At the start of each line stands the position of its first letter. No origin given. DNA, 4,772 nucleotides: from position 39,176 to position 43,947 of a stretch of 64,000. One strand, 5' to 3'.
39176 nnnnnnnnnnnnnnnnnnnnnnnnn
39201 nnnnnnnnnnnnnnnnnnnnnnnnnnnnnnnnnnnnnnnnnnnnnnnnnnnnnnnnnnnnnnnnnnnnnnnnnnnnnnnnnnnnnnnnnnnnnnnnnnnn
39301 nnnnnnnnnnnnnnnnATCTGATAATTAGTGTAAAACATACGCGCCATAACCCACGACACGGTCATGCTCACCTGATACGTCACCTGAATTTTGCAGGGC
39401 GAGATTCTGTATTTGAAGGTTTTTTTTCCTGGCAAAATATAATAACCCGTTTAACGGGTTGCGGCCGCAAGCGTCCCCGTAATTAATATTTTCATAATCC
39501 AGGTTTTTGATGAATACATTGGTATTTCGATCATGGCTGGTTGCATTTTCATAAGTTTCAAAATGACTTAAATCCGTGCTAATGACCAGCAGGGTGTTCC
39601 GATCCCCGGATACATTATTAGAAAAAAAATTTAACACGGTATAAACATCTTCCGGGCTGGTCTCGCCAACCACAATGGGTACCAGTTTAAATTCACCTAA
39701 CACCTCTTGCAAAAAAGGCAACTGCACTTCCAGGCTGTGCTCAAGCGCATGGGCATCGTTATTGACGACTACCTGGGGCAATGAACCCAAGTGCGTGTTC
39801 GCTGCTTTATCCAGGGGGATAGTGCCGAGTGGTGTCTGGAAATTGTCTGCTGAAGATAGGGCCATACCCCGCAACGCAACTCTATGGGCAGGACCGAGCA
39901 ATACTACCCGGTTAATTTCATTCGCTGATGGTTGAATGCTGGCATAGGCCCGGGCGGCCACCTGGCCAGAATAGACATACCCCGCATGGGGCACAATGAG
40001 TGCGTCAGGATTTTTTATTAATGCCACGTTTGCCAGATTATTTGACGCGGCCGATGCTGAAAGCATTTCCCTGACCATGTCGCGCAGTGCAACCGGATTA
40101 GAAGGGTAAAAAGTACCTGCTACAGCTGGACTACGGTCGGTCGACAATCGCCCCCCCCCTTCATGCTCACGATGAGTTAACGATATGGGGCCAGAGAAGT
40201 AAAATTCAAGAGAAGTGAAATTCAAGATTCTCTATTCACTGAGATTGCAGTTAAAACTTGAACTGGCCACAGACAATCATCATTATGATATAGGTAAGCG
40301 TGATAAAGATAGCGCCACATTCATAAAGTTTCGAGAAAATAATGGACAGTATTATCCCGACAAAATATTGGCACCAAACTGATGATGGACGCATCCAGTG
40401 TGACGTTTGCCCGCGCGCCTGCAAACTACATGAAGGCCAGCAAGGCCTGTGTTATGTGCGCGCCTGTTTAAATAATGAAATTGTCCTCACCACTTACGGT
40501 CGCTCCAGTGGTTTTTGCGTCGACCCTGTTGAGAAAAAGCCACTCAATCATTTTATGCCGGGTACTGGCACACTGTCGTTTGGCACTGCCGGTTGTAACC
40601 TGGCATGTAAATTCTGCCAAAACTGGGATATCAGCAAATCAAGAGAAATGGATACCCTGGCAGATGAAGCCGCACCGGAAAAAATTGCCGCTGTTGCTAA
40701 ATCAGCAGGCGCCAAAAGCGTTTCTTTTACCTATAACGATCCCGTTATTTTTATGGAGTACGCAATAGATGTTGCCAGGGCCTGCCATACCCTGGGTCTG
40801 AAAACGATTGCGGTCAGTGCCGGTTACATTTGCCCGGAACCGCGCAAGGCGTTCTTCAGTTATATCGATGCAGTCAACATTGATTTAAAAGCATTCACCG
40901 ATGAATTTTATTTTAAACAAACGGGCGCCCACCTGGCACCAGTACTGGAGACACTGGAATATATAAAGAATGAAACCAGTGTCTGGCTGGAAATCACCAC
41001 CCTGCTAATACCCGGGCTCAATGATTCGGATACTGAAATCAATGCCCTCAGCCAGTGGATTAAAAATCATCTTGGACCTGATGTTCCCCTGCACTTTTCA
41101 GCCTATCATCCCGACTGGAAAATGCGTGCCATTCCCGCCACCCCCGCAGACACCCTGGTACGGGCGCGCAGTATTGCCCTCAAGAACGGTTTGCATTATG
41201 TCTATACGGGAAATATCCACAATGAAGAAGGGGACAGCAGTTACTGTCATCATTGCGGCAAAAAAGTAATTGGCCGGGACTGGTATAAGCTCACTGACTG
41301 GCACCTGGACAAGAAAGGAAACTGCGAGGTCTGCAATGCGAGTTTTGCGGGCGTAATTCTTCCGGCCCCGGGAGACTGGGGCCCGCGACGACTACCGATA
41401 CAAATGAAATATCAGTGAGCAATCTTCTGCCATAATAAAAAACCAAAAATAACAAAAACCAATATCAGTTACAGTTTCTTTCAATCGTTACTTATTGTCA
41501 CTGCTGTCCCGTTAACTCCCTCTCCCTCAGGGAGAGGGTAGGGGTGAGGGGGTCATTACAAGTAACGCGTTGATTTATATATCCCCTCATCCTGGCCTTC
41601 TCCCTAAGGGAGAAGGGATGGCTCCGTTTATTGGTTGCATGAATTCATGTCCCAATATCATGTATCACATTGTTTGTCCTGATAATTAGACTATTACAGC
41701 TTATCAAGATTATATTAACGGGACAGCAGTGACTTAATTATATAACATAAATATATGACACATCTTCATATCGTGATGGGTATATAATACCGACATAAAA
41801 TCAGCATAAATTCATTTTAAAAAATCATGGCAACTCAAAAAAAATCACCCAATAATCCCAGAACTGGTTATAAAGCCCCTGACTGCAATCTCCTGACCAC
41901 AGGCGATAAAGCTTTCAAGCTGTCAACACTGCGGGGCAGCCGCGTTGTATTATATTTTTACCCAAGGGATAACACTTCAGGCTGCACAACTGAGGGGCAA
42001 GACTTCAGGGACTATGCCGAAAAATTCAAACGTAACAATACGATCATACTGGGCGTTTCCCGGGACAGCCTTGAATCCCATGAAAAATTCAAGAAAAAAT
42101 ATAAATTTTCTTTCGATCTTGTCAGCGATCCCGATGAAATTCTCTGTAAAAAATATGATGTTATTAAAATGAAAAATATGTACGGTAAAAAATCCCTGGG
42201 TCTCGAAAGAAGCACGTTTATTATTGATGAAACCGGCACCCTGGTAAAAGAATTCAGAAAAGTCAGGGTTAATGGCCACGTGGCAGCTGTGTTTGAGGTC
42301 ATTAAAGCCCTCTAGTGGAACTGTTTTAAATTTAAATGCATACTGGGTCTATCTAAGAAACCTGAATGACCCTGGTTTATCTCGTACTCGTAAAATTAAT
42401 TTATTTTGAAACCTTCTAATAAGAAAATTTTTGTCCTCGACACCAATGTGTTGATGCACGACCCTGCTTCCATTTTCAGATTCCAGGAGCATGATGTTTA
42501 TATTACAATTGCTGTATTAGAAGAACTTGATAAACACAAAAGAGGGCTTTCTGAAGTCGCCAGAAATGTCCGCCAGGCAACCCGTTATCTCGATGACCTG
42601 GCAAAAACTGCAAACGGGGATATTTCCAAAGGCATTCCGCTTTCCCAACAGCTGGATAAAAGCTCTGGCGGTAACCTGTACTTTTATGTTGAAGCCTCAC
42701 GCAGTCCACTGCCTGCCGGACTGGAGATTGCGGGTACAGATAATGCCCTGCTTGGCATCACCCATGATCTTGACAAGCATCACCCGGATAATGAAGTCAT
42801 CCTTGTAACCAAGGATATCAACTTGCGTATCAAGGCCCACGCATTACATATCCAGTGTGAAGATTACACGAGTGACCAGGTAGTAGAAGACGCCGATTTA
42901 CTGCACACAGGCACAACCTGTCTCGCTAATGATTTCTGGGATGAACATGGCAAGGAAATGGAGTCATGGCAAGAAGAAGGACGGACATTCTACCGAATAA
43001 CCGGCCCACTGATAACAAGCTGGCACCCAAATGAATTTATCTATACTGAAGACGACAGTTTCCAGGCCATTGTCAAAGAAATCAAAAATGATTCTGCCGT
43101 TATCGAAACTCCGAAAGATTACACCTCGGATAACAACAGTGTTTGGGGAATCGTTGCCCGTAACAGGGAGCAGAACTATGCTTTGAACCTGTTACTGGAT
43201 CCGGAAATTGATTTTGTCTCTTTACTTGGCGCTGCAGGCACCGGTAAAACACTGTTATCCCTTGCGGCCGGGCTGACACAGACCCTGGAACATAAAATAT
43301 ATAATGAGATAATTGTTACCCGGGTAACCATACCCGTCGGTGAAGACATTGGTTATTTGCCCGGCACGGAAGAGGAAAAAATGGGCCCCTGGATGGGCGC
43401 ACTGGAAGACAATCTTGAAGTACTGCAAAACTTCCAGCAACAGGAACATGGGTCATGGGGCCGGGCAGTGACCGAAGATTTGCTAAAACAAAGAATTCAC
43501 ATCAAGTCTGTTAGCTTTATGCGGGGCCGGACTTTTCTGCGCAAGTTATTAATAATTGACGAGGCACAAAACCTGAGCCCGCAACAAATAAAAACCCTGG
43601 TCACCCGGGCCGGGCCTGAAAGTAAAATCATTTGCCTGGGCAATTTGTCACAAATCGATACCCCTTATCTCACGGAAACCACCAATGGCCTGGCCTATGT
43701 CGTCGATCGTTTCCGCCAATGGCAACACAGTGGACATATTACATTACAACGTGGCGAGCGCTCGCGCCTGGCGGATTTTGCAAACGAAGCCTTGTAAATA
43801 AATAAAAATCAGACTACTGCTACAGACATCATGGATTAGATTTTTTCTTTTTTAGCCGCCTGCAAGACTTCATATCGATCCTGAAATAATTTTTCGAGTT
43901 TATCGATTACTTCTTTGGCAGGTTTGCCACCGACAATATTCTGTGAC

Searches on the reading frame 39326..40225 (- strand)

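Call 72: search_protein_families(library=pfam, proteins=[window:39326-40225:-], max_evalue=0.00001)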
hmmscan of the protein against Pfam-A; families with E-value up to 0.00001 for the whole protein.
window:39326-40225:- (299 aa): 1 family
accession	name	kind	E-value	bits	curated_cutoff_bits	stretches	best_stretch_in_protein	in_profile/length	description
PF01875.22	Memo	-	4.2e-54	184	27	1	33-296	2-268/269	Memo-like protein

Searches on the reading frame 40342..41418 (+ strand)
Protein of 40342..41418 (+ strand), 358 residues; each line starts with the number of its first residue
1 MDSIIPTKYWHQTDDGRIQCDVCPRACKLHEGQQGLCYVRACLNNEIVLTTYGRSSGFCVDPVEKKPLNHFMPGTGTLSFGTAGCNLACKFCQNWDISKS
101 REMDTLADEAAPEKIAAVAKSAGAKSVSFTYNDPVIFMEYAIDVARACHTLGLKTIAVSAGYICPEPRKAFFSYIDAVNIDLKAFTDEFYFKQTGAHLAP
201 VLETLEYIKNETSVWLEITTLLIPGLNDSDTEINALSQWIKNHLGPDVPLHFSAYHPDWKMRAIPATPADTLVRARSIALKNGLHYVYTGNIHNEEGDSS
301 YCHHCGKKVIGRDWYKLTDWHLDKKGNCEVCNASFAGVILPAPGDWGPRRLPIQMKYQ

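Call 72: search_protein_families(library=pfam, proteins=[window:40342-41418:+], max_evalue=0.00001)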
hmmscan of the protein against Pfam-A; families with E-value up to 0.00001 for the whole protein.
window:40342-41418:+ (358 aa): 1 family
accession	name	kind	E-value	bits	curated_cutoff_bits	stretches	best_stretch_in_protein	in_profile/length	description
PF04055.27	Radical_SAM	-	6.7e-17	62.6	29.5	1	82-231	4-159/166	Radical SAM superfamily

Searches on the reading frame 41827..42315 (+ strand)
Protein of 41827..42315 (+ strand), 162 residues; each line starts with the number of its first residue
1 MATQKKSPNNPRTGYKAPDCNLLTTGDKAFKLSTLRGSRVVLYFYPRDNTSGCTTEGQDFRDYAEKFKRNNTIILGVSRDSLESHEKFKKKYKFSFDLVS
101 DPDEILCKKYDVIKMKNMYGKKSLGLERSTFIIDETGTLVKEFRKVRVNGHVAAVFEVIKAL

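Call 72: search_protein_families(library=pfam, proteins=[window:41827-42315:+], max_evalue=0.00001)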
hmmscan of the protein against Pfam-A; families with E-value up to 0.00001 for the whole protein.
window:41827-42315:+ (162 aa): 2 families
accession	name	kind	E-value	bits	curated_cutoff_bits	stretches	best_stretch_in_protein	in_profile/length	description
PF00578.27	AhpC-TSA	-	1.5e-33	115.8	26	1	14-140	2-122/124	AhpC/TSA family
PF08534.16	Redoxin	-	5.5e-16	59.1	26.6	1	14-148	3-137/148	Redoxin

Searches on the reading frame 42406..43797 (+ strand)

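Call 72: search_protein_families(library=pfam, proteins=[window:42406-43797:+], max_evalue=0.00001)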
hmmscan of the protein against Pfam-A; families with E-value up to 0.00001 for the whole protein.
window:42406-43797:+ (463 aa): 3 families
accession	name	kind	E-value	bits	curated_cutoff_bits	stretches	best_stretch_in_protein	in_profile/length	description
PF02562.22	PhoH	-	3.5e-43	147.9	27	1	249-451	2-190/205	PhoH-like protein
PF13638.12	PIN_4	-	2.7e-33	115.5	21.9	1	9-154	1-131/132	PIN domain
PF13401.12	AAA_22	-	2.5e-06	28.3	27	0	270-402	7-108/130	AAA domain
